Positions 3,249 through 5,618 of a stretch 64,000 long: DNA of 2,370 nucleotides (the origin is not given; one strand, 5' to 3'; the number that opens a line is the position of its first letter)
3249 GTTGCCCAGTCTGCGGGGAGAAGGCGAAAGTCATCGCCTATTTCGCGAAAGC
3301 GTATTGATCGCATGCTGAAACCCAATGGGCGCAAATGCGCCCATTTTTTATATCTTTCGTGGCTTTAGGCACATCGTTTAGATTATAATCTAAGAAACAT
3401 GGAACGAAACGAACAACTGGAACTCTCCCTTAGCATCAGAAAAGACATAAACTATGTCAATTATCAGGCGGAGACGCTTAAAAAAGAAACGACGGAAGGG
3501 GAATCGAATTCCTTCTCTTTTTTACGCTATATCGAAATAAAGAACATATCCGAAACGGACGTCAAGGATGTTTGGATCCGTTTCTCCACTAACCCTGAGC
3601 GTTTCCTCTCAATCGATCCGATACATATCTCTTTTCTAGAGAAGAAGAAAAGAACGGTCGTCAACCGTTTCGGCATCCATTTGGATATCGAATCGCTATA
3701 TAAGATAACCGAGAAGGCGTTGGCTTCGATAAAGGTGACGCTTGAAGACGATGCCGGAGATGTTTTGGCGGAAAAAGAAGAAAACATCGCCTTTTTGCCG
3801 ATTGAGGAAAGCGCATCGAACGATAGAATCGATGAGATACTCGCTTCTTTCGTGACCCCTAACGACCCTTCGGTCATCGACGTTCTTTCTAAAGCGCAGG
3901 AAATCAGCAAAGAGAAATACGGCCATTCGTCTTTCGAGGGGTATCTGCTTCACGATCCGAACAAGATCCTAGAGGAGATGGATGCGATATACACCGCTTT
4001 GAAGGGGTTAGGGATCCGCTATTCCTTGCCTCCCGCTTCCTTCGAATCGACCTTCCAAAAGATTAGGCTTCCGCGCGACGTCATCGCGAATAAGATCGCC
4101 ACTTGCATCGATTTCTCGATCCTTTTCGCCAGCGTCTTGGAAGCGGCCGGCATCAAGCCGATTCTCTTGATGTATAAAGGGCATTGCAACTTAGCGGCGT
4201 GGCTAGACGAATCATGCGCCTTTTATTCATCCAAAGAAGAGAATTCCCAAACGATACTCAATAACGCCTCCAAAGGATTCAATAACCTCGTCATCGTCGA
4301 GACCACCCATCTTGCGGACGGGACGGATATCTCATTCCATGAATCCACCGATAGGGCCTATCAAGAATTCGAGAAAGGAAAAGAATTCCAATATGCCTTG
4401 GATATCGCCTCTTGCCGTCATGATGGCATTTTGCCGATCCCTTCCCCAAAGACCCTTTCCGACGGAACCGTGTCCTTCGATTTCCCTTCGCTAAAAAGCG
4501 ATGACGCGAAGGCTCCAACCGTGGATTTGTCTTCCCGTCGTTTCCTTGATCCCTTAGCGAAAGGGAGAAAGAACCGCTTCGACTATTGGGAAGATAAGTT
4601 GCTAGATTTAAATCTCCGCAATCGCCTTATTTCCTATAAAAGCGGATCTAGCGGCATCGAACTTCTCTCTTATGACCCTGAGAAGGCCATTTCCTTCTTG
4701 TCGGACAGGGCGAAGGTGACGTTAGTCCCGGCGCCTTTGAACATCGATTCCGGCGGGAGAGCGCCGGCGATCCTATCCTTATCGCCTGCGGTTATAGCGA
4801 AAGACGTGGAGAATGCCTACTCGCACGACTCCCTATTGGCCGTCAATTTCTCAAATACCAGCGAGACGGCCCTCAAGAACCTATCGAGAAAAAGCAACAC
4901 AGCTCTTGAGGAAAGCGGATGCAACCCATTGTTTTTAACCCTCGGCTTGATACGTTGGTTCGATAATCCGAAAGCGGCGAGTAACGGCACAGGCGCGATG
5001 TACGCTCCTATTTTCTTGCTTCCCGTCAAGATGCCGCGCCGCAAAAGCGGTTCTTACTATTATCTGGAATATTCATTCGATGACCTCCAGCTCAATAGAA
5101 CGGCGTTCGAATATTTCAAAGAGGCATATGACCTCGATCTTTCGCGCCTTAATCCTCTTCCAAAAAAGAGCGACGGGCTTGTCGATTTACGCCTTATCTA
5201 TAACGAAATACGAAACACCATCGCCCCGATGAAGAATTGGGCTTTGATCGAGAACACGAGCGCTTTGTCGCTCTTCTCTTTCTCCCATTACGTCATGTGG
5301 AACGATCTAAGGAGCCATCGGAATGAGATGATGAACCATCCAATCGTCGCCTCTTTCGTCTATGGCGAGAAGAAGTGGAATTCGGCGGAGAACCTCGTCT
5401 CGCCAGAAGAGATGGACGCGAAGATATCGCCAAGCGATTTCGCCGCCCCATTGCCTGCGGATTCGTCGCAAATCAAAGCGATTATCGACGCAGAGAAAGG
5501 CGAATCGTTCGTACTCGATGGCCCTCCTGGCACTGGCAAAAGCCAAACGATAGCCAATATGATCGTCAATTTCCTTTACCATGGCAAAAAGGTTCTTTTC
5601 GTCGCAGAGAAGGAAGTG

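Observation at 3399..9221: Stand-alone 1940-aa DUF4011/Upf1-like helicase with extra enzymatic modules: candidate single-protein nucleic-acid surveillance or defence system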

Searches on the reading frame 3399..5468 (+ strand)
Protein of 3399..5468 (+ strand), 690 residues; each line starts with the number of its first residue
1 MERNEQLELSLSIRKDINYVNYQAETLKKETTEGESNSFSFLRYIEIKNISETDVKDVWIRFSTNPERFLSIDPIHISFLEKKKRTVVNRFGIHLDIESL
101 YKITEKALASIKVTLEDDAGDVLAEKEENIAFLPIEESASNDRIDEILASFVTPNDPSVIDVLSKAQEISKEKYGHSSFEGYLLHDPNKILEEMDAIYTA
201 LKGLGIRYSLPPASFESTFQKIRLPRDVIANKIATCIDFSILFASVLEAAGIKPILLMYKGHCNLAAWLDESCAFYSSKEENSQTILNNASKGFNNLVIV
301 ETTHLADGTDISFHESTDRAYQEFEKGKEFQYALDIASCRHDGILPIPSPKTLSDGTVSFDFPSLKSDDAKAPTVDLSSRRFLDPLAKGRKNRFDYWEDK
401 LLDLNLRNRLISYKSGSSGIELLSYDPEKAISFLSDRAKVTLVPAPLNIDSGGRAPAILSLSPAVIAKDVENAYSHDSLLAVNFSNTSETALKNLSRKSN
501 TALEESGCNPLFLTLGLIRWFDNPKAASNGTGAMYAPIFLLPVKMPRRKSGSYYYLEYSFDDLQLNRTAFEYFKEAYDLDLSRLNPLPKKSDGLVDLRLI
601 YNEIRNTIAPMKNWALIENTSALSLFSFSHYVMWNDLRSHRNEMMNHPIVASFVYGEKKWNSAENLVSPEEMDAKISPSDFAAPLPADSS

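Call 55: predict_structure(alignment_id=A3)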
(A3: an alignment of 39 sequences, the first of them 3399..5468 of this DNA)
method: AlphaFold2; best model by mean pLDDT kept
length: 690 residues; sequences in the alignment: 39
mean_pLDDT: 80.7   pTM: 0.57
mean pLDDT of the five models: 80.7, 80.6, 79.8, 78.5, 76.5
residues with pLDDT >= 90: 199; 70-90: 355; 50-70: 108; < 50: 28
segments of 3 or more residues with pLDDT < 50: 1-3, 34-38, 214-217, 367-373, 682-690
pLDDT, mean of each block of 10 residues (from residue 1): 69 86 78 52 88 91 86 90 89 85 88 91 91 81 79 94 96 90 81 95 92 55 91 93 97 92 90 79 81 80 92 90 77 90 84 78 58 60 75 71 55 71 89 92 77 66 76 91 87 88 68 89 76 86 87 90 83 84 85 87 87 85 77 68 76 70 57 62 39
secondary structure, 60 per line:
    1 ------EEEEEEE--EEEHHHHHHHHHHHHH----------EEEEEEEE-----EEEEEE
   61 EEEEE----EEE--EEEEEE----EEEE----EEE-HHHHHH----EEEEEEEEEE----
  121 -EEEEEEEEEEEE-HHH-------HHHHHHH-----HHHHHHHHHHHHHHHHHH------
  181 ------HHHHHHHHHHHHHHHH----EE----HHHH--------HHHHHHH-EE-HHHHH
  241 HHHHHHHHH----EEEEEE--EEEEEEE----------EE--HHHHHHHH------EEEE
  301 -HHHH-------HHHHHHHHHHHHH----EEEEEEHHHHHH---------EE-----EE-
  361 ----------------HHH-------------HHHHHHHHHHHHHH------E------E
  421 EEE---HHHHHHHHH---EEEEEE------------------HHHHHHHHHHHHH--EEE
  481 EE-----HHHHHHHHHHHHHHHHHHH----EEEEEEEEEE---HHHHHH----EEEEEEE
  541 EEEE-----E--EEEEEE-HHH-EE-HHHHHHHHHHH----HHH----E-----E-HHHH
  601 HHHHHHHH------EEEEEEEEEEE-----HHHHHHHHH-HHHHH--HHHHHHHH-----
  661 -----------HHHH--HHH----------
elements in order (helices of 4 or more, strands of 3 or more residues): E7-13 E16-18 H19-31 E42-49 E55-65 E70-72 E75-80 E85-88 E93-95 H97-102 E107-116 E122-133 H145-151 H157-174 H187-202 H213-216 H225-231 H236-249 E254-259 E262-268 H283-290 E297-300 H302-305 H313-325 E330-335 H336-341 H393-406 E420-423 H427-435 E439-444 H463-475 E478-482 H488-506 E511-520 H524-529 E534-544 E553-558 H567-577 H597-608 E615-625 H631-639 H641-645 H648-655 H672-675

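Call 58: fold_search(model_id=the predicted structure, library=pdb)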
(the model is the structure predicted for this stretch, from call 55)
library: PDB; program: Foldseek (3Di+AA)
matches with E <= 10: 1105; with E <= 0.001: 5
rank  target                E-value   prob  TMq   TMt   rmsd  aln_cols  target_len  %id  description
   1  9fyn                  4.4e-04  1.00  0.13  0.12   4.7       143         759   12  Lacto-N-biosidase from Trueperella pyogenes (released 2024-10-09)
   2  6u4z                  8.1e-04  0.72  0.09  0.12  17.3       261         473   10  Crystal Structure of a family 76 glycoside hydrolase from a bovine Bacteroides thetaiotaomicron strain (released 2020-04-29)
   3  1z9s_A                8.5e-04  1.00  0.11  0.31   7.6       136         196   13  Crystal Structure of the native chaperone:subunit:subunit Caf1M:Caf1:Caf1 complex (released 2005-06-21)
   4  3s3p_A                8.5e-04  0.75  0.11  0.12  17.8       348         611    8  Transglutaminase 2 in complex with a novel inhibitor (released 2012-06-06)
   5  5z06_B                9.0e-04  0.66  0.08  0.08  22.4       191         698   14  Crystal structure of beta-1,2-glucanase from Parabacteroides distasonis (released 2018-05-30)
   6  3isr_B                1.0e-03  0.93  0.13  0.27  17.8       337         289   11  The Crystal Structure of a Putative Cysteine Protease from Cytophaga hutchinsonii to 1.9A (released 2009-09-08)
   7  3kd4_A                1.7e-03  0.85  0.14  0.17  16.9       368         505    9  CRYSTAL STRUCTURE OF A PUTATIVE PROTEASE (BDI_1141) FROM PARABACTEROIDES DISTASONIS ATCC 8503 AT 2.00 A RESOLUTION (released 2009-11-24)
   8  5z06_A                2.9e-03  0.44  0.08  0.08  20.7       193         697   14  Crystal structure of beta-1,2-glucanase from Parabacteroides distasonis (released 2018-05-30)
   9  1p5v_A                3.2e-03  1.00  0.12  0.35   6.7       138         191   10  X-ray structure of the Caf1M:Caf1 chaperone:subunit preassembly complex (released 2003-06-24)
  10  1l4i_B                3.8e-03  1.00  0.12  0.35   5.8       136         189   10  Crystal Structure of the Periplasmic Chaperone SfaE (released 2002-06-12)
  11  1l9m_B                4.0e-03  0.57  0.13  0.13  18.3       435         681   10  Three-dimensional structure of the human transglutaminase 3 enzyme: binding of calcium ions change structure for activ (released 2002-05-29)
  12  8k2m                  5.3e-03  0.97  0.12  0.14  16.2       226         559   10  Crystal structure of Group 4 Monosaccharide-releasing beta-N-acetylgalactosaminidase NgaP2 from Paenibacillus sp. TS12 i (released 2024-04-24)
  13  3dos_A                6.6e-03  0.99  0.12  0.33   6.9       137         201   12  Crystal structure of the complex of the Caf1M chaperone with the mini-fiber of two Caf1 subunits (Caf1:Caf1), carrying (released 2009-07-14)
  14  2f4m_A                6.6e-03  0.96  0.12  0.24   7.6       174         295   13  The Mouse PNGase-HR23 Complex Reveals a Complete Remodulation of the Protein-Protein Interface Compared to its Yeast O (released 2006-03-07)
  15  7lr4_D                7.0e-03  1.00  0.10  0.58   3.2        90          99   13  Complex of Fab 2/1.12 with domain 3 of P. berghei HAP2 (released 2021-12-15)
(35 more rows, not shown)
